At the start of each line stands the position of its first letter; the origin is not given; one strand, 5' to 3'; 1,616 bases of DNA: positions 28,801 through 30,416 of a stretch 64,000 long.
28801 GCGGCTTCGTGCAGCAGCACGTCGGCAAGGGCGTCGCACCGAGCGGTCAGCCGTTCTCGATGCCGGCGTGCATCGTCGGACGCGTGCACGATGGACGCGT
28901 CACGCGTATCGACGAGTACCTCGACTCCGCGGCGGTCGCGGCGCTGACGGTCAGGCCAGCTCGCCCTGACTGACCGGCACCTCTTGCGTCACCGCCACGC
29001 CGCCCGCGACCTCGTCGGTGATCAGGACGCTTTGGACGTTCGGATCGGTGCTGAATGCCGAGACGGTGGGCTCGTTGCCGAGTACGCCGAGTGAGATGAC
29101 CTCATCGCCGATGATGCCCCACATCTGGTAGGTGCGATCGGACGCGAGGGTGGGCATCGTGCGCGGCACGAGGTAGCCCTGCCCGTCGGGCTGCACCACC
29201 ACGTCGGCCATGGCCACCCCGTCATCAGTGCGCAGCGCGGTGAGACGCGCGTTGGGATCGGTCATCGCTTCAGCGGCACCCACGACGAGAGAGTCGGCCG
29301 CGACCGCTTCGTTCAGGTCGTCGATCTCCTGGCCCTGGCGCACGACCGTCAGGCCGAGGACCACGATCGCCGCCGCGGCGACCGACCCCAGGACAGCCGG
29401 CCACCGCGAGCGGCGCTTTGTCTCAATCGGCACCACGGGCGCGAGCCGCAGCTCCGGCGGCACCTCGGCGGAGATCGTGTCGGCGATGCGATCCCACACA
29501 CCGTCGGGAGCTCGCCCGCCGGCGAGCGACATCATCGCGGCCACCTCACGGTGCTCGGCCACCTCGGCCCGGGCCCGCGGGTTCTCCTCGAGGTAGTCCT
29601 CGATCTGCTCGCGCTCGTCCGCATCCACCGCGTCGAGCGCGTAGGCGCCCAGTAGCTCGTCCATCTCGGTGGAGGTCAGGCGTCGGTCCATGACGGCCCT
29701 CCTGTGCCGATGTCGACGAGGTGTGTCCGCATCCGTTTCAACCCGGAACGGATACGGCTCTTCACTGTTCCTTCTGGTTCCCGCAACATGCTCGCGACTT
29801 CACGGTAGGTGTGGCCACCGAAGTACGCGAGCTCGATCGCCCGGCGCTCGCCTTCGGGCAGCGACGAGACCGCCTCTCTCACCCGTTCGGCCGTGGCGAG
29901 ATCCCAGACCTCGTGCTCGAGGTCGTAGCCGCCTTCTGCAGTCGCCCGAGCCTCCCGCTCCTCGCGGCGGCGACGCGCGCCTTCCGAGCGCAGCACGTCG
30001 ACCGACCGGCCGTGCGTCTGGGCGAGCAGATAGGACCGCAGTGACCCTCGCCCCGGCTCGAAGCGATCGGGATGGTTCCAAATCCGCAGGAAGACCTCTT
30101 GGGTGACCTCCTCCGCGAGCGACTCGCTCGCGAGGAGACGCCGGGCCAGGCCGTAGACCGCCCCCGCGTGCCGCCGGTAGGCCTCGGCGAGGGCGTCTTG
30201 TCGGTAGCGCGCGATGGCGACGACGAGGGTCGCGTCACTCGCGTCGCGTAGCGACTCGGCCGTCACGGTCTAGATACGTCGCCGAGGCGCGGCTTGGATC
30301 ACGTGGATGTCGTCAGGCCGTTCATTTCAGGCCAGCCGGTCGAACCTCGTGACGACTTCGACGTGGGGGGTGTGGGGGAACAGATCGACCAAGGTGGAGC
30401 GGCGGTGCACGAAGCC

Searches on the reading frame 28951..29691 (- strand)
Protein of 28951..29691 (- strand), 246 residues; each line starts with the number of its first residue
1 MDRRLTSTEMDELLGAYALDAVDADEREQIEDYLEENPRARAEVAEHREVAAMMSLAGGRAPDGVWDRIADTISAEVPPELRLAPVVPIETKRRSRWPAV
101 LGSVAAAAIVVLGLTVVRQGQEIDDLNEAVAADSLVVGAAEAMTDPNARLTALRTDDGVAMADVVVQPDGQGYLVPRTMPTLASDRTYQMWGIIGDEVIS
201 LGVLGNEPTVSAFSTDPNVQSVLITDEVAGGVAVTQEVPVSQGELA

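Call 86: search_protein_families(library=pfam, max_evalue=0.0001, proteins=[window:28951-29691:-])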
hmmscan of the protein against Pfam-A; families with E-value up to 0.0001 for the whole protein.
window:28951-29691:- (246 aa): 2 families
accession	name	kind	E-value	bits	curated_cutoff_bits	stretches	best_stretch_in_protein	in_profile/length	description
PF10099.14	RskA_C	-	3.2e-12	47.3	29.4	1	103-233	4-127/135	Anti-sigma-K factor rskA, C-terminal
PF22618.1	RskA_N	-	7.6e-06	26.5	27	1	16-52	7-48/48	Anti-sigma-K factor RskA, N-terminal domain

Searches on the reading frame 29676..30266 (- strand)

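Call 86: search_protein_families(library=pfam, max_evalue=0.0001, proteins=[window:29676-30266:-])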
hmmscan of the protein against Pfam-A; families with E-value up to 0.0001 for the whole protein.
window:29676-30266:- (196 aa): 3 families
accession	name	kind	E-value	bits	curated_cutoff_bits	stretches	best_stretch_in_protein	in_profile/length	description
PF04542.20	Sigma70_r2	-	2.4e-17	62.9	24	1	30-96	2-69/71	Sigma-70 region 2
PF08281.18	Sigma70_r4_2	-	6e-14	51.9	25.7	1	127-179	2-54/54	Sigma-70, region 4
PF04545.22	Sigma70_r4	-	6.2e-12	45.3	24.1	1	133-180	2-49/50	Sigma-70, region 4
